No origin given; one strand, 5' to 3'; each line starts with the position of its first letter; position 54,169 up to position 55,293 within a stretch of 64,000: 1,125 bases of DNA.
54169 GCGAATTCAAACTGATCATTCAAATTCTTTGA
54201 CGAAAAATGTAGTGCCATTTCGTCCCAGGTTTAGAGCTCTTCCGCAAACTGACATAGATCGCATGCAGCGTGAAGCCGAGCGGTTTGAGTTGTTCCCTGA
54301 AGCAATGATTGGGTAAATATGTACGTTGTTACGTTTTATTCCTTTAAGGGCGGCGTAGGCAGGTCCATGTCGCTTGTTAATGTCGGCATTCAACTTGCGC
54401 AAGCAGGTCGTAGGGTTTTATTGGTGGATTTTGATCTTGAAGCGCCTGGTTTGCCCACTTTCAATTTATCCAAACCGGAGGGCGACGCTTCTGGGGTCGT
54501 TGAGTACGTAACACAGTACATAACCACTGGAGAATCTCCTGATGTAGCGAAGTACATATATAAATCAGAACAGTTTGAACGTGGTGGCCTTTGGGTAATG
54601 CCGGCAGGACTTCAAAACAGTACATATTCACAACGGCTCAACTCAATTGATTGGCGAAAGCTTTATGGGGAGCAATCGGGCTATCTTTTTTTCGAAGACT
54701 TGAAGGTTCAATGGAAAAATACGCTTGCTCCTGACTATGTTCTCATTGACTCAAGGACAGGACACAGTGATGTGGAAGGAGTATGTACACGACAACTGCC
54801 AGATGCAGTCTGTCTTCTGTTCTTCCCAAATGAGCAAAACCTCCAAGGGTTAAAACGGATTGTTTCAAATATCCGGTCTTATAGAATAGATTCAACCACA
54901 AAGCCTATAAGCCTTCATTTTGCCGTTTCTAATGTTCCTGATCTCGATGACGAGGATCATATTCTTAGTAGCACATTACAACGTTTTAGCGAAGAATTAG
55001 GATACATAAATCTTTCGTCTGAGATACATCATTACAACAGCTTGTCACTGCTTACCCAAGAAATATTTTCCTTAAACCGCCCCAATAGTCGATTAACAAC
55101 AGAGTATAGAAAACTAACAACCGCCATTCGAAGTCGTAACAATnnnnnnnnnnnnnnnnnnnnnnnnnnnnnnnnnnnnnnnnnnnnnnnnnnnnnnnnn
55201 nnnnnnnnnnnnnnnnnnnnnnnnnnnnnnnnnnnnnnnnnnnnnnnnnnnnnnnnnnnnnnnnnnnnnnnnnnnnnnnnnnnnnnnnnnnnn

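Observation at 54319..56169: ParA/MinD-fold ATPase with the P-loop lysine replaced by arginine (KGGVGRS) and a C-terminal TPR-like array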

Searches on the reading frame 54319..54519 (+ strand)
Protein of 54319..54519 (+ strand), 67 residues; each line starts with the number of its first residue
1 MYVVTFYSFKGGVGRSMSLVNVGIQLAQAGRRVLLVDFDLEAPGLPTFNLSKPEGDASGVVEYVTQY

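Call 58: search_solved_structures(query=window:54319-54519:+, max_evalue=0.1, show_alignments=5)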
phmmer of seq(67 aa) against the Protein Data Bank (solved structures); distinct sequences matched with E-value up to 0.1: 44.
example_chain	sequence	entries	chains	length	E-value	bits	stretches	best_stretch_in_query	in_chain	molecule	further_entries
5k5z_A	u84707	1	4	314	1.1e-05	29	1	3-42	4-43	ParA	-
5u1j_B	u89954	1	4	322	1.1e-05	28.9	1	3-42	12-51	Uncharacterized protein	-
9nbl_A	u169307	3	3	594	1.2e-05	28.9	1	6-39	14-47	Arsenite transporter ATPase-like protein,arsA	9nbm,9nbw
8zkc_A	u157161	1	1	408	4e-05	27.2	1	4-48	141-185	Iron-sulfur cluster carrier protein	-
1f48_A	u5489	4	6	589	5.6e-05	26.8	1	5-39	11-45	ARSENITE-TRANSLOCATING ATPASE | ARSENICAL PUMP-DRIVING ATPASE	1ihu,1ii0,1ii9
9nbo_A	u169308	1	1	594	7.9e-05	26.3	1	6-38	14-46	Arsenite transporter ATPase-like protein,arsA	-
4pfs_A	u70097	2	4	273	0.00011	25.8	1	6-51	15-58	Cobyrinic Acid a,c-diamide synthase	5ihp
5if9_A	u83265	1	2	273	0.00011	25.8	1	6-51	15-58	Cobyrinic Acid a,c-diamide synthase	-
4v03_A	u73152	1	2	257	0.00012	25.7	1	3-42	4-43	SITE-DETERMINING PROTEIN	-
1wcv_1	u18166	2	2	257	0.00016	25.3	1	8-42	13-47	SEGREGATION PROTEIN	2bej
5j1j_A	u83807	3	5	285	0.00033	24.3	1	3-45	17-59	Site-determining protein | Transcriptional antiactivator FleN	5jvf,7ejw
6g2g_A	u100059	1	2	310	0.00049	23.8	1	2-48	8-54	Cytosolic Fe-S cluster assembly factor CFD1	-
6iub_A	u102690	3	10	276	0.00098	22.8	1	4-47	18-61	SpoOJ regulator (Soj)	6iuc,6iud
4v02_A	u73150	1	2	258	0.001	22.8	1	3-40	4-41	SITE-DETERMINING PROTEIN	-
2bek_A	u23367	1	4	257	0.0011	22.7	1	8-39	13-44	SEGREGATION PROTEIN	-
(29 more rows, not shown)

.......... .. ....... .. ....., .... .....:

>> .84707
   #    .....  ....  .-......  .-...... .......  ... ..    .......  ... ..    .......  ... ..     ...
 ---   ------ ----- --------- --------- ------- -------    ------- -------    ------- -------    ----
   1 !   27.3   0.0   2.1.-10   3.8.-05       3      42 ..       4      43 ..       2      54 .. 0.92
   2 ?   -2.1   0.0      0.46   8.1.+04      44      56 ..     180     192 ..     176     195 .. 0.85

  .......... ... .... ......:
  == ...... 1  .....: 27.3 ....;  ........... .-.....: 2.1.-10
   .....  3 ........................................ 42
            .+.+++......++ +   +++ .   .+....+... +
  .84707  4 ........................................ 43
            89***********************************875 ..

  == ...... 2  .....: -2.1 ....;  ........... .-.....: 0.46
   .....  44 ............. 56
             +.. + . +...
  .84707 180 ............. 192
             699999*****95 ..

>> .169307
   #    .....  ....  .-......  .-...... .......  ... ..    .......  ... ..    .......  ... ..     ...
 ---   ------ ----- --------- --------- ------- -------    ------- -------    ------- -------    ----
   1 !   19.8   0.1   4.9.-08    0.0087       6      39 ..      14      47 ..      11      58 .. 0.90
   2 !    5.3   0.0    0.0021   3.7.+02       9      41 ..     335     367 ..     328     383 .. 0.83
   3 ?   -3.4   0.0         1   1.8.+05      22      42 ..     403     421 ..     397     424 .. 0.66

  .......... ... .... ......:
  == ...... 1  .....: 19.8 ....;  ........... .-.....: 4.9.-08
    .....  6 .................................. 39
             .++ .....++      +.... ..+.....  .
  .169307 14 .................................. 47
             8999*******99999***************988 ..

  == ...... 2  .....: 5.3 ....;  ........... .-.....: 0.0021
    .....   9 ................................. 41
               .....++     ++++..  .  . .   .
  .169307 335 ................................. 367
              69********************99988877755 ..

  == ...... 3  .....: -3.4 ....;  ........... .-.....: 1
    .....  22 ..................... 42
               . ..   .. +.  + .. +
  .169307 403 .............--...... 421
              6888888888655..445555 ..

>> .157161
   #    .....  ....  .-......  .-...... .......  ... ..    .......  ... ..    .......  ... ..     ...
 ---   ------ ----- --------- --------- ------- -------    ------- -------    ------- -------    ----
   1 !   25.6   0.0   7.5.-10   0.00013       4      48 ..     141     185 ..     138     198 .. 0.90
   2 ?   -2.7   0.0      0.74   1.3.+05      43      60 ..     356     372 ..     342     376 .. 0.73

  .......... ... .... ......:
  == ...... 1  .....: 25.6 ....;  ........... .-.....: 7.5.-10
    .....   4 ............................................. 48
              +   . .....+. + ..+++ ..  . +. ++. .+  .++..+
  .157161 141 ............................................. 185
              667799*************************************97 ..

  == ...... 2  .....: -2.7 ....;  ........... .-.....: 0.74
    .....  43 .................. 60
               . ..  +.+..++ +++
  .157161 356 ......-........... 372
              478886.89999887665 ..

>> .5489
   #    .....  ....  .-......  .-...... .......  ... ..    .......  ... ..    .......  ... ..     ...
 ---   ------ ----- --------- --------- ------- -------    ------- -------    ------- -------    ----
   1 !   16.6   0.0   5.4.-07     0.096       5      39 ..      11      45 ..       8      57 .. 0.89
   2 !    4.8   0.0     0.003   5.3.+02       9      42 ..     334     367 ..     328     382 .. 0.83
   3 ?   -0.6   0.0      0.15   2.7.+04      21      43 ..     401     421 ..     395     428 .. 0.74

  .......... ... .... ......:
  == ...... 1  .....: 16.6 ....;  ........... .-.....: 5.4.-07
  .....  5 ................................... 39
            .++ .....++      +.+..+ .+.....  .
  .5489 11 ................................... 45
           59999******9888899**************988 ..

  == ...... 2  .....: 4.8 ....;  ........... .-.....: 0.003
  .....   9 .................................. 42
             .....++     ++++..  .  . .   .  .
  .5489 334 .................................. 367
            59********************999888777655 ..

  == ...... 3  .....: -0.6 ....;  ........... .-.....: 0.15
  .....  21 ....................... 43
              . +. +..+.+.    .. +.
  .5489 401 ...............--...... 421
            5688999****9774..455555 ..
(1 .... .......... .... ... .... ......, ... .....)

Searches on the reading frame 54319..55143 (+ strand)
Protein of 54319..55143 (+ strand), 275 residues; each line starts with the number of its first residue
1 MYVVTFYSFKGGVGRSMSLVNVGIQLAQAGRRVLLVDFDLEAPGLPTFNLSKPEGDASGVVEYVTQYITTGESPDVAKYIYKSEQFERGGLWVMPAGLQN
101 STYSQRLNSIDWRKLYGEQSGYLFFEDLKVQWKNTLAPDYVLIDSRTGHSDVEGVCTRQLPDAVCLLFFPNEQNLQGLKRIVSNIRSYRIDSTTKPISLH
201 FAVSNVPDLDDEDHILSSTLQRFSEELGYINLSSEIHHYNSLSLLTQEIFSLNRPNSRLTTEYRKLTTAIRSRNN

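Call 24: search_solved_structures(query=window:54319-55140:+, max_evalue=1, show_alignments=5)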
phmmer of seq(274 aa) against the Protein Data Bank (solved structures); distinct sequences matched with E-value up to 1: 70 (the best 60 are shown).
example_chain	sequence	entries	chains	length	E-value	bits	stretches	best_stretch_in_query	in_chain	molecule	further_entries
5mfl_A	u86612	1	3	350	3e-06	30.2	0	148-187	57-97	(KR)5_GS10_YIIIM6AII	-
5mfm_A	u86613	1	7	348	7.1e-06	29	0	149-188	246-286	YIIIM6AII_GS11_(KR)5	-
5mfm_C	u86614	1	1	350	7.5e-06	28.9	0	149-188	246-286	Importin subunit alpha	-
5aei_A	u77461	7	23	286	5.3e-05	26.1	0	148-187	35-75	DESIGNED ARMADILLO REPEAT PROTEIN YIIIM5AII | YIIIM5AII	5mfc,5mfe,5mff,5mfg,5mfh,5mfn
6s9o_A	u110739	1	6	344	6.8e-05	25.8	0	149-187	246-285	designed Armadillo repeat protein with internal Lock1 fused to target peptide KRKRKLKFKR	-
6sa7_A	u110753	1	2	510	7.6e-05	25.6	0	150-188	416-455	DARPin-Armadillo fusion C8long83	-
6s9p_A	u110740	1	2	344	0.00012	24.9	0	149-187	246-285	internal Lock2 fused to target peptide KRKAKITWKR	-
8zkc_A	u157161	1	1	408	0.00017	24.5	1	4-49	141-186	Iron-sulfur cluster carrier protein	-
4v03_A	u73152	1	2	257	0.00017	24.5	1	3-59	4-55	SITE-DETERMINING PROTEIN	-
5k5z_A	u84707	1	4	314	0.0002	24.2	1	3-42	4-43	ParA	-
5u1j_B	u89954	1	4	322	0.00021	24.2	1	3-42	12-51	Uncharacterized protein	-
6s9l_A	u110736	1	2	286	0.00029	23.7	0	148-187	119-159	KR4KLSF Lock1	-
6sa8_A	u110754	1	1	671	0.00039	23.3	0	148-187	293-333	ring-like DARPin-Armadillo fusion H83_D01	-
4db8_A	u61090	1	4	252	0.00085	22.2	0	141-187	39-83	Armadillo-repeat Protein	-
4v02_A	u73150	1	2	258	0.0011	21.9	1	3-97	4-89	SITE-DETERMINING PROTEIN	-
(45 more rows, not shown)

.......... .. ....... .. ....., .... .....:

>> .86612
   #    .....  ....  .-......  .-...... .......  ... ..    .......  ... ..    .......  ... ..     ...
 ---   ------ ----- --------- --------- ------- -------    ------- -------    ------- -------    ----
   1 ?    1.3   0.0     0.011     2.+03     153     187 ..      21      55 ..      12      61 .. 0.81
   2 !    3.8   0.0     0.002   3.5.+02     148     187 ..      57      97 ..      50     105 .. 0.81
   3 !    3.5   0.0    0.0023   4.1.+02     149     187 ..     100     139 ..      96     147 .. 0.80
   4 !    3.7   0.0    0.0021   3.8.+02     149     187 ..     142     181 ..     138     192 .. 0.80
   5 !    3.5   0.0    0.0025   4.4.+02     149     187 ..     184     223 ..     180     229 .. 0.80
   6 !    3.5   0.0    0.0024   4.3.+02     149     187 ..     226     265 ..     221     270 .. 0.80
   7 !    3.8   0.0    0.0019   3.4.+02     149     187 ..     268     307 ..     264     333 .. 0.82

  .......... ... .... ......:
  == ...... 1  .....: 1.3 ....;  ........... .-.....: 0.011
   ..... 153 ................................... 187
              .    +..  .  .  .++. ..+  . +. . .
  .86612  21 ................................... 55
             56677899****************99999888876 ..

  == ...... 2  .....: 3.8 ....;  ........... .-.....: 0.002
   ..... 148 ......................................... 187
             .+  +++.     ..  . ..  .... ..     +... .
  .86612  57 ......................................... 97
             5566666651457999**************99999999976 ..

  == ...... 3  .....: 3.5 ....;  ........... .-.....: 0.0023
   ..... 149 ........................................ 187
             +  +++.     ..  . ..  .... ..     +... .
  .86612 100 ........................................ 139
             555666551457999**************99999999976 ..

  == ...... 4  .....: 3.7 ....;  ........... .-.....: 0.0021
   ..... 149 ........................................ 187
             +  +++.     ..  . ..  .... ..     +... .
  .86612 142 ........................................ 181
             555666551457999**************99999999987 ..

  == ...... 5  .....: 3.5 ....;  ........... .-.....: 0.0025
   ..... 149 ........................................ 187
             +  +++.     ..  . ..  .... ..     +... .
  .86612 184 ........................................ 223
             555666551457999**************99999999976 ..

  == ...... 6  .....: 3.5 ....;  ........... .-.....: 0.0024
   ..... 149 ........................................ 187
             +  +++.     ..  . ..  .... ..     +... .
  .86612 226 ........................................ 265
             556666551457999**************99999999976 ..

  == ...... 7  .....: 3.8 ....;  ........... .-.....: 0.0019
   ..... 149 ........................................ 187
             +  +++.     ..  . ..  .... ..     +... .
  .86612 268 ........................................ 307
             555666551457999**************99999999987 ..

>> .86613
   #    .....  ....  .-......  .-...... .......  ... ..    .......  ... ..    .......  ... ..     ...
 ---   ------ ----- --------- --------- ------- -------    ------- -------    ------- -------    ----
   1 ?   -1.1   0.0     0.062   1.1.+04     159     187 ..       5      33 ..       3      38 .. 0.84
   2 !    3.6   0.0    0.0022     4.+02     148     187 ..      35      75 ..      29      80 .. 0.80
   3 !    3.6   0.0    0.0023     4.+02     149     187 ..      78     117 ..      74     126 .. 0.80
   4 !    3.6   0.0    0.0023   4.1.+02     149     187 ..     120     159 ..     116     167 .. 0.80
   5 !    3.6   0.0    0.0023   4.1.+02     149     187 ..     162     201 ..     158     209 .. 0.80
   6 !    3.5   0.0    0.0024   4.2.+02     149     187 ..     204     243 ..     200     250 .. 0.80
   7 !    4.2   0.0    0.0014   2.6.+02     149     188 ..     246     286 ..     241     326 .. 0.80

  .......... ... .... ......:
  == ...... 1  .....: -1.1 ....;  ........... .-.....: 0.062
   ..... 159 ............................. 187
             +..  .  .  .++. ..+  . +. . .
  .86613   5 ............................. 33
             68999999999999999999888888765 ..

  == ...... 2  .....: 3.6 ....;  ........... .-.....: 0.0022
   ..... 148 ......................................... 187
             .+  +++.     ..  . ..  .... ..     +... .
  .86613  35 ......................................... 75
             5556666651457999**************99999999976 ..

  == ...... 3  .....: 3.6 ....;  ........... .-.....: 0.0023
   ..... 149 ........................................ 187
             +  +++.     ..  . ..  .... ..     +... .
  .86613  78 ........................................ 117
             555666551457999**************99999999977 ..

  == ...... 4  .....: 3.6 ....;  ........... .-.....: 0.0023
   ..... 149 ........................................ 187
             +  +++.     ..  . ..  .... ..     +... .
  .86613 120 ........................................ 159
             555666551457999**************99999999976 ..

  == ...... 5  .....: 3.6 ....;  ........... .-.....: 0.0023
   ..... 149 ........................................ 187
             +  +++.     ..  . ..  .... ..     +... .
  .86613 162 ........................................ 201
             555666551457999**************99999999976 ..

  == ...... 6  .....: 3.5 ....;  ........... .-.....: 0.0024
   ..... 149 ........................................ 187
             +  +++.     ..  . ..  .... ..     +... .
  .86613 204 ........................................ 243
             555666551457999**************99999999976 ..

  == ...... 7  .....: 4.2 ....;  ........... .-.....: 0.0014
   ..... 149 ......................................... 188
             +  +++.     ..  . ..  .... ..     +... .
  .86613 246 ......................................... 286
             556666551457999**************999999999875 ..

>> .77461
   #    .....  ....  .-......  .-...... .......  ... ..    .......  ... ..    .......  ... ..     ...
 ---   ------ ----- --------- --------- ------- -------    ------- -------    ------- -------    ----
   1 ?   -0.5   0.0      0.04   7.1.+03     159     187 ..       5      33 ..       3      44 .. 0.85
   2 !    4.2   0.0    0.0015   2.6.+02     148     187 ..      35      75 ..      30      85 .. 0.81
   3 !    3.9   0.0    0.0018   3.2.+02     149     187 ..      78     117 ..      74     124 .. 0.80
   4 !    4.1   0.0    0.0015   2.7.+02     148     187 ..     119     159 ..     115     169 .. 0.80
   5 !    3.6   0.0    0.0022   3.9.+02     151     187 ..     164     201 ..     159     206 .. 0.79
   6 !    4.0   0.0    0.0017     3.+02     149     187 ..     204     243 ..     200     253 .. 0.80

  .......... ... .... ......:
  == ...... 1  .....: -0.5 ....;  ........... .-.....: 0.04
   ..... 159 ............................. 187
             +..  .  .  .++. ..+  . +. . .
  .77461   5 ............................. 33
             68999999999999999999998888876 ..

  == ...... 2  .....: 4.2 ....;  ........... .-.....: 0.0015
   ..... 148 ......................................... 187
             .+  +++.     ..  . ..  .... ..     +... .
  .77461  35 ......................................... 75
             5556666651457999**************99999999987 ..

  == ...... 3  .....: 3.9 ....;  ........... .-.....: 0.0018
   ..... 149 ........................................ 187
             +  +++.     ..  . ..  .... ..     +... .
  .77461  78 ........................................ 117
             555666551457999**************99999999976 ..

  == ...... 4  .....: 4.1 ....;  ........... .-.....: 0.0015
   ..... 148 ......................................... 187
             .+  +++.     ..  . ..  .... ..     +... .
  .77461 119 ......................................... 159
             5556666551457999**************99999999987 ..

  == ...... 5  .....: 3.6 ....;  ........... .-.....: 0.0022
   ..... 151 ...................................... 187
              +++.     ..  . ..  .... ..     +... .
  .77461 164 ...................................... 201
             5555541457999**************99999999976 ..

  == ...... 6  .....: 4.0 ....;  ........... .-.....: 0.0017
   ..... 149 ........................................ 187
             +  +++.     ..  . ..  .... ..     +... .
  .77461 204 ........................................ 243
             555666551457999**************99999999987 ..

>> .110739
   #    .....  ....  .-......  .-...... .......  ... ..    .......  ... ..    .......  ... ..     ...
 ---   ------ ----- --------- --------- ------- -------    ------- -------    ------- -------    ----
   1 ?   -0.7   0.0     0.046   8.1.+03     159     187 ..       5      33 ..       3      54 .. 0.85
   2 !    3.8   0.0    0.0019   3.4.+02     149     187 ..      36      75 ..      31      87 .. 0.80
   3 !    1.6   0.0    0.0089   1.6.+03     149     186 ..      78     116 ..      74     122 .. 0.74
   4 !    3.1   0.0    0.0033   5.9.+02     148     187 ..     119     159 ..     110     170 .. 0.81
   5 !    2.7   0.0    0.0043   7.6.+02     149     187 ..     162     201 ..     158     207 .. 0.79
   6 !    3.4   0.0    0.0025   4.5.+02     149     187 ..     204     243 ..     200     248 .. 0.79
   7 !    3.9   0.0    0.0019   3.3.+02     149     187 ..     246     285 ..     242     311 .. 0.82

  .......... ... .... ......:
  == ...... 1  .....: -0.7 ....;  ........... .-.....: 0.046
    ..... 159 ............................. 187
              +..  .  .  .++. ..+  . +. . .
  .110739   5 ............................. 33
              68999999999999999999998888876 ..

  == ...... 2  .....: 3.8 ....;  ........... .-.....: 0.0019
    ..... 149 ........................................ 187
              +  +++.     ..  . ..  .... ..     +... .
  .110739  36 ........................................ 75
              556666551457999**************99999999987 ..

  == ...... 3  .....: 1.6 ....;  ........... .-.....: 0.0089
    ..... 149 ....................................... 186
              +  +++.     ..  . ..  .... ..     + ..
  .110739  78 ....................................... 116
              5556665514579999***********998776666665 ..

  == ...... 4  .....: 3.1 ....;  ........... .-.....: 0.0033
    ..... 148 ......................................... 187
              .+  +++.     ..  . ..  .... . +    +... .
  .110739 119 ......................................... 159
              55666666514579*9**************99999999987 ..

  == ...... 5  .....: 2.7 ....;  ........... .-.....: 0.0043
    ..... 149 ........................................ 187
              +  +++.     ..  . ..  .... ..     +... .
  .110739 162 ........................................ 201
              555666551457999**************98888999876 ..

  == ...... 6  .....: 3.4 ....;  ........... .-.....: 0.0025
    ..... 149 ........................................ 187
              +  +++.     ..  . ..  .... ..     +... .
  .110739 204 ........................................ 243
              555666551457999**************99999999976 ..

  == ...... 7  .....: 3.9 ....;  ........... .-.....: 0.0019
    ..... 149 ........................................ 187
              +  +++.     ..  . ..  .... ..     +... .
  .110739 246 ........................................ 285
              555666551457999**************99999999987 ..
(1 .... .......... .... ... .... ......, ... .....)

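Call 54: search_protein_representatives(protein=window:54319-55143:+)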
Query: 275 residues. Proteins with E-value up to 0.001 (for the whole library): 8794; up to 1e-10: 6219; up to 1e-30: 1001. The best 150 are listed.
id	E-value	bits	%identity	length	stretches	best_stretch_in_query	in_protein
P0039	1.1e-118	411.9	69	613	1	1-272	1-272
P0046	2.6e-110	384.5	64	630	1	1-274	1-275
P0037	6.8e-107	373.3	59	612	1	1-273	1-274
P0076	1.1e-106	372.7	61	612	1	1-272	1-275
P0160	3.0e-105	367.9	60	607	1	1-273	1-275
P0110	3.3e-105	367.8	62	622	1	1-274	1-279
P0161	5.1e-105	367.1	60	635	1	1-274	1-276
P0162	2.4e-104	364.9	60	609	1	1-273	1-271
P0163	1.8e-103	362.1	61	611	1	1-274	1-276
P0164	7.6e-103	360.0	59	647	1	1-271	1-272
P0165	1.6e-102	358.9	59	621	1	1-274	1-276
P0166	1.9e-102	358.7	60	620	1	1-271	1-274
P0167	3.8e-102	357.8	61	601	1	1-274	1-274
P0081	5.9e-102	357.1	61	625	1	1-274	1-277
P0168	9.6e-102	356.4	58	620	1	1-272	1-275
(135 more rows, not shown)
